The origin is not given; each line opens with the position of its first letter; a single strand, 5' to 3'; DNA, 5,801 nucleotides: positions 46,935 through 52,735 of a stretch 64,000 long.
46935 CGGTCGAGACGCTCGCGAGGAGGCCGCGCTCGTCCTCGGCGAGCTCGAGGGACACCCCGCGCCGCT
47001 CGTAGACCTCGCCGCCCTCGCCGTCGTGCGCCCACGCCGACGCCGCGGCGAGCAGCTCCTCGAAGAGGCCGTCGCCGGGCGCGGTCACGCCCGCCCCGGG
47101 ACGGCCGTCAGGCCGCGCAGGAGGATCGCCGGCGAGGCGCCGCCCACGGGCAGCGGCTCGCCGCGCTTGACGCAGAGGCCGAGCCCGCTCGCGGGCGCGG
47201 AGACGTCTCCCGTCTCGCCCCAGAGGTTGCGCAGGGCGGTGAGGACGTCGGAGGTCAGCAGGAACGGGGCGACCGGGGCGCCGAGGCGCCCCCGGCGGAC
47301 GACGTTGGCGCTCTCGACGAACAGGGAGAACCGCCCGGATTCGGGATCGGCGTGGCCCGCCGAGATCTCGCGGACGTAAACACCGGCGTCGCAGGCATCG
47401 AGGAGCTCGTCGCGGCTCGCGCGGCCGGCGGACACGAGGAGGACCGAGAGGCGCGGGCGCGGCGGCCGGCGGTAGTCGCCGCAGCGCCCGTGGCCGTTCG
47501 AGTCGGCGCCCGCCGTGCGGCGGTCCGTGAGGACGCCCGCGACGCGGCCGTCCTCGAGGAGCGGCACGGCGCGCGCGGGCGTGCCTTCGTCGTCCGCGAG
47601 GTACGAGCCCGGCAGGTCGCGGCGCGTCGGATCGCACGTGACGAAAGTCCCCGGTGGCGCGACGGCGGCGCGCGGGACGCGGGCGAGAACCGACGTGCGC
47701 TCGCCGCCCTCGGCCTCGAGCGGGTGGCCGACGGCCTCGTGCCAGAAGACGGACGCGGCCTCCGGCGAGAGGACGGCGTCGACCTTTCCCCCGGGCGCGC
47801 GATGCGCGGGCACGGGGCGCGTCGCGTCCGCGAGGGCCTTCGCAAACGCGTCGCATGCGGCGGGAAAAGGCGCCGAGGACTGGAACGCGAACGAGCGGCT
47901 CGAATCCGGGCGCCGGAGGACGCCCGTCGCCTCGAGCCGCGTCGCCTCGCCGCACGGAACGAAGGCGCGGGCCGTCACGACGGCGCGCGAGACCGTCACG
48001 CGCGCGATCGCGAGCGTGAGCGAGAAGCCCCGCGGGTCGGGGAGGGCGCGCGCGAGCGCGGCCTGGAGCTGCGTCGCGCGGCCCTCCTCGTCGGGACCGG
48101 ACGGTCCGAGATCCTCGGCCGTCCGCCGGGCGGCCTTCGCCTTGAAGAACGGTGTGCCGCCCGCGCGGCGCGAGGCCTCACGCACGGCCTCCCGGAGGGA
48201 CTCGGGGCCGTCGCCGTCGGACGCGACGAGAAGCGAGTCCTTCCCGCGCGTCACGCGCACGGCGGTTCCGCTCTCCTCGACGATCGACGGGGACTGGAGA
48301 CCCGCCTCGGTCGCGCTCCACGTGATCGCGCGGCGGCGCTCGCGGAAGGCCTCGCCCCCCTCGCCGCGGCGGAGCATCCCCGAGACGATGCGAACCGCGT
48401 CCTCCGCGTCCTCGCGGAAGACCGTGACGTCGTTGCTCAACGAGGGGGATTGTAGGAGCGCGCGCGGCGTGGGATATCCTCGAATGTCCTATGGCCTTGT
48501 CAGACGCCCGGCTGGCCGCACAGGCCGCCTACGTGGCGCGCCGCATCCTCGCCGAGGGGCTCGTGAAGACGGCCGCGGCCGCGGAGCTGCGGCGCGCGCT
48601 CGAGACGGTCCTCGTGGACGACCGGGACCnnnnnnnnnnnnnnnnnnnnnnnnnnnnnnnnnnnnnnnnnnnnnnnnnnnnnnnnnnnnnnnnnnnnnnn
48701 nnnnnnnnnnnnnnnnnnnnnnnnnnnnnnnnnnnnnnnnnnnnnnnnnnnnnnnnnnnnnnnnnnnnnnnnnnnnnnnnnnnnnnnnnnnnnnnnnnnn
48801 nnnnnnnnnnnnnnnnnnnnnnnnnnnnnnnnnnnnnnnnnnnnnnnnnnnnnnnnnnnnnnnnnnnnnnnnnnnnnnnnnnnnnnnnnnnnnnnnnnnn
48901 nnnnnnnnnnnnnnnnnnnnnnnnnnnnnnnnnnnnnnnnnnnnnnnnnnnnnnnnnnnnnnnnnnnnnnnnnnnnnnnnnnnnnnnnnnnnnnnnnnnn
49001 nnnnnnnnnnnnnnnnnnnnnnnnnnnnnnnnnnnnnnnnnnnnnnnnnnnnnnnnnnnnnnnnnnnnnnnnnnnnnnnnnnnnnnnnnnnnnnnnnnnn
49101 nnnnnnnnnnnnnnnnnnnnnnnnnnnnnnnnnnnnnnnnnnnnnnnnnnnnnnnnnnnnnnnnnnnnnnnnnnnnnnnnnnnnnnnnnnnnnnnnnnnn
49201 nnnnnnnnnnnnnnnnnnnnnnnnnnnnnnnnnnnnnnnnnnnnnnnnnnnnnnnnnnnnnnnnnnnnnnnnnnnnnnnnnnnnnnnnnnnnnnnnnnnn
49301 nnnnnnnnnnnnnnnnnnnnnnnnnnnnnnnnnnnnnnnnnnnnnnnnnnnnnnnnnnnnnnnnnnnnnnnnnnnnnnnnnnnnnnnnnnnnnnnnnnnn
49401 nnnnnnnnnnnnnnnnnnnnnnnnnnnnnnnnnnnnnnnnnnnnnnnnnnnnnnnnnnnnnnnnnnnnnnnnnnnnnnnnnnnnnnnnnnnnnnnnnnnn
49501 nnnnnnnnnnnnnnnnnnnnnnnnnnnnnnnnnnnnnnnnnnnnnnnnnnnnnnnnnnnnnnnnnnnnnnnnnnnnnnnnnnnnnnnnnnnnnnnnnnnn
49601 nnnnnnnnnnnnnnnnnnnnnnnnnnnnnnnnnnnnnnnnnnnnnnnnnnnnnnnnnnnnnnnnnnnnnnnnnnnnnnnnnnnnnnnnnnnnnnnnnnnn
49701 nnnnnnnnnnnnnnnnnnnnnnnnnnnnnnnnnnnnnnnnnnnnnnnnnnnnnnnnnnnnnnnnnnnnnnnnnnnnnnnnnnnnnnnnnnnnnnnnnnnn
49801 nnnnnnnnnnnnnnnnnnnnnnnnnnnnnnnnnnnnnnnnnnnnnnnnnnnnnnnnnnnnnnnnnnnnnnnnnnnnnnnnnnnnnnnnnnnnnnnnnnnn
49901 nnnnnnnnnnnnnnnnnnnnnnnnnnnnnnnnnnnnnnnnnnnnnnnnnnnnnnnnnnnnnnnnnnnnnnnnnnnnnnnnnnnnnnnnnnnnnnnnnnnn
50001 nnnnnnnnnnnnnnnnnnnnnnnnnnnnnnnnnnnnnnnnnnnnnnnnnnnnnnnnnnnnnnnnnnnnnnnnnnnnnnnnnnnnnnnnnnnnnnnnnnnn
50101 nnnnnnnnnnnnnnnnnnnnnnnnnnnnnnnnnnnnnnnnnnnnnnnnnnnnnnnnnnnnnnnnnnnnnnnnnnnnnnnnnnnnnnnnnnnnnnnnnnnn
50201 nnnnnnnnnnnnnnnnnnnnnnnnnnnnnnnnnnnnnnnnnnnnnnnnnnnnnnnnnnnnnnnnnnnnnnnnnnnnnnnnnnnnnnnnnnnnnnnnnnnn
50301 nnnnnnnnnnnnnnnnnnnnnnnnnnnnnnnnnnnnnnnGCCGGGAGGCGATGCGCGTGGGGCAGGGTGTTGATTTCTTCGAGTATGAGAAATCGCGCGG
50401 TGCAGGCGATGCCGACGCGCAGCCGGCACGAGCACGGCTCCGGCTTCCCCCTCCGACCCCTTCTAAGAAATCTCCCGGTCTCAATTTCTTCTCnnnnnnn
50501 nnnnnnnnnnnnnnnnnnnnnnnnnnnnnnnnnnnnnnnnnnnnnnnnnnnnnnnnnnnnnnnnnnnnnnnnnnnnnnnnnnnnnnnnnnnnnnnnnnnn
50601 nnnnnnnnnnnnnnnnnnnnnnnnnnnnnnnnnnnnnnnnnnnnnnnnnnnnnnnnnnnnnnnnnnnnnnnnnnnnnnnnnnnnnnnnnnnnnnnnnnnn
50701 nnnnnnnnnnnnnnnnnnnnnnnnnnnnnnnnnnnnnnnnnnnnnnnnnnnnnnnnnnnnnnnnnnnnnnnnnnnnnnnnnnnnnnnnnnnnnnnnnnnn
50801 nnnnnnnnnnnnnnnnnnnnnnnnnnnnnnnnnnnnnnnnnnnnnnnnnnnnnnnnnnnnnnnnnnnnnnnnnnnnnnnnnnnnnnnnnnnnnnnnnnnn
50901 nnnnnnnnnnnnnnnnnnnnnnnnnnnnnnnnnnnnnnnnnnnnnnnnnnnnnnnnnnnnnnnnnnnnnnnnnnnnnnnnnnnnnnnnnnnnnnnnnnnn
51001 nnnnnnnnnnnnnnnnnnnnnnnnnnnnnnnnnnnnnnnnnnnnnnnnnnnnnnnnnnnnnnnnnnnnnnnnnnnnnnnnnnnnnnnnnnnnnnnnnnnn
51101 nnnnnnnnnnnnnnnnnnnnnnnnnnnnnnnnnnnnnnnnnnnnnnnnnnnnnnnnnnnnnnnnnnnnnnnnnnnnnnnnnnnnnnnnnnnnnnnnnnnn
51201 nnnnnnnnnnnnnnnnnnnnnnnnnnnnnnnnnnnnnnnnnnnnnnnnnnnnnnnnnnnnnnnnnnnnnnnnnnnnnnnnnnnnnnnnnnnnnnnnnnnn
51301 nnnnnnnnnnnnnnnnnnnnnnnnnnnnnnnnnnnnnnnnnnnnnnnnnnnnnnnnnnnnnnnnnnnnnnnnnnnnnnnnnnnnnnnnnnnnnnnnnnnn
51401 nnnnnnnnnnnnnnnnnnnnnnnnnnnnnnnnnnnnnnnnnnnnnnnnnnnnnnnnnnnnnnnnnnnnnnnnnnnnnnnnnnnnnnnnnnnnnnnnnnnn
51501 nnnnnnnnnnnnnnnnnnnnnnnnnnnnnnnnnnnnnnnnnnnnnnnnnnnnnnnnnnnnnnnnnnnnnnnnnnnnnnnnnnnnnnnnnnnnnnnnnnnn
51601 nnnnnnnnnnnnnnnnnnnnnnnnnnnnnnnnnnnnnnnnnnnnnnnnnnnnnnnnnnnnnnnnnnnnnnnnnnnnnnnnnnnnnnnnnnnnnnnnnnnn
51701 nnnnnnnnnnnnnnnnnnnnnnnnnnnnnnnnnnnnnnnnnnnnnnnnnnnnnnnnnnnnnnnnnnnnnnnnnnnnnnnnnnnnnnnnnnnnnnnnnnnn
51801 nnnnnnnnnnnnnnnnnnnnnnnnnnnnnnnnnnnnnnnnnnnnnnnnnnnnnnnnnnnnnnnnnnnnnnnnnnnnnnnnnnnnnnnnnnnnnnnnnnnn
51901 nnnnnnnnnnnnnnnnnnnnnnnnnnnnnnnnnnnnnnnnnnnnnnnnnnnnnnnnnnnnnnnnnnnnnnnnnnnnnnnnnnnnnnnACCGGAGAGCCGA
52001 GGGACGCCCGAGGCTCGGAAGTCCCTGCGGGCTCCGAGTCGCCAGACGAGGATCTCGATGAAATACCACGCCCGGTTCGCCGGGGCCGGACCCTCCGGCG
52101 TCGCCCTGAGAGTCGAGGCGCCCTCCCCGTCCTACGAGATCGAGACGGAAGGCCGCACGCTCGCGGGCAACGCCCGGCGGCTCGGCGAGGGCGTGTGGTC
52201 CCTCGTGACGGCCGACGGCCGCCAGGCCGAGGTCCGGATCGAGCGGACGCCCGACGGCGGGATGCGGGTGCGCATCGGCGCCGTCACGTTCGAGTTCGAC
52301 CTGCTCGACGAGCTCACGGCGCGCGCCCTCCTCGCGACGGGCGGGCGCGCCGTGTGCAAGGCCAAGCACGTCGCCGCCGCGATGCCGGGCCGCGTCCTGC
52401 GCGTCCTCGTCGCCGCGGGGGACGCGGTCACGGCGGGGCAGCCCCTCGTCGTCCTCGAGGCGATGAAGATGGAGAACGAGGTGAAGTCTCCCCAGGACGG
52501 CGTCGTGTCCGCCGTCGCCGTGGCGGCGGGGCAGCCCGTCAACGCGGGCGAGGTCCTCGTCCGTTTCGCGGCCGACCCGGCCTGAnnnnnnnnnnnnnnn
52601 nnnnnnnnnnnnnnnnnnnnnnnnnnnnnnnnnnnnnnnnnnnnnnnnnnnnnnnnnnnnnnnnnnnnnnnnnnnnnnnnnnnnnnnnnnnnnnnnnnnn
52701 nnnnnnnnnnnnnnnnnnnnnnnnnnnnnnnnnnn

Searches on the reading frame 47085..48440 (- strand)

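Call 17: search_protein_families(library=pfam, proteins=[window:47085-48440:-], max_evalue=0.0001)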
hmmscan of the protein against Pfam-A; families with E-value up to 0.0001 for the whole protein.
window:47085-48440:- (451 aa): 1 family
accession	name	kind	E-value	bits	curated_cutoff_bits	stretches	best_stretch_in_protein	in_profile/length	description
PF19289.4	PmbA_TldD_3rd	-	7.8e-37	127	22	1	218-445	2-217/220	PmbA/TldA metallopeptidase C-terminal domain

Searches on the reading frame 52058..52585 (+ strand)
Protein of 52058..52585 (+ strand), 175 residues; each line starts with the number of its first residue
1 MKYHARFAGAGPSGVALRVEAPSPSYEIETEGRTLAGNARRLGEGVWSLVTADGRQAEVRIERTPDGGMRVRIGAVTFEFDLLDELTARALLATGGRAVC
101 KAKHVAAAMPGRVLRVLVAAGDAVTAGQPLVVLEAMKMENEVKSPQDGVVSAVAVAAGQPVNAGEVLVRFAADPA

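Call 72: search_protein_families(library=pfam, proteins=[window:52058-52585:+], max_evalue=0.0001)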
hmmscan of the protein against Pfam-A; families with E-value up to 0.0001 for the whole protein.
window:52058-52585:+ (175 aa): 4 families
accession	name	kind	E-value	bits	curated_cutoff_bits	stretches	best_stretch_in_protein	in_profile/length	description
PF00364.28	Biotin_lipoyl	-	7.5e-21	74.2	22.1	1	104-169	2-72/73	Biotin-requiring enzyme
PF13533.13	Biotin_lipoyl_2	-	5.3e-13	48.9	29.8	1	142-169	3-30/32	Biotin-lipoyl like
PF16576.10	HlyD_D23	-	1.1e-06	28.5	30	0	139-171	108-140/214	Barrel-sandwich domain of CusB or HlyD membrane-fusion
PF13437.12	HlyD_3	-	2.6e-06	28.5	22.2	0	142-169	2-29/106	HlyD family secretion protein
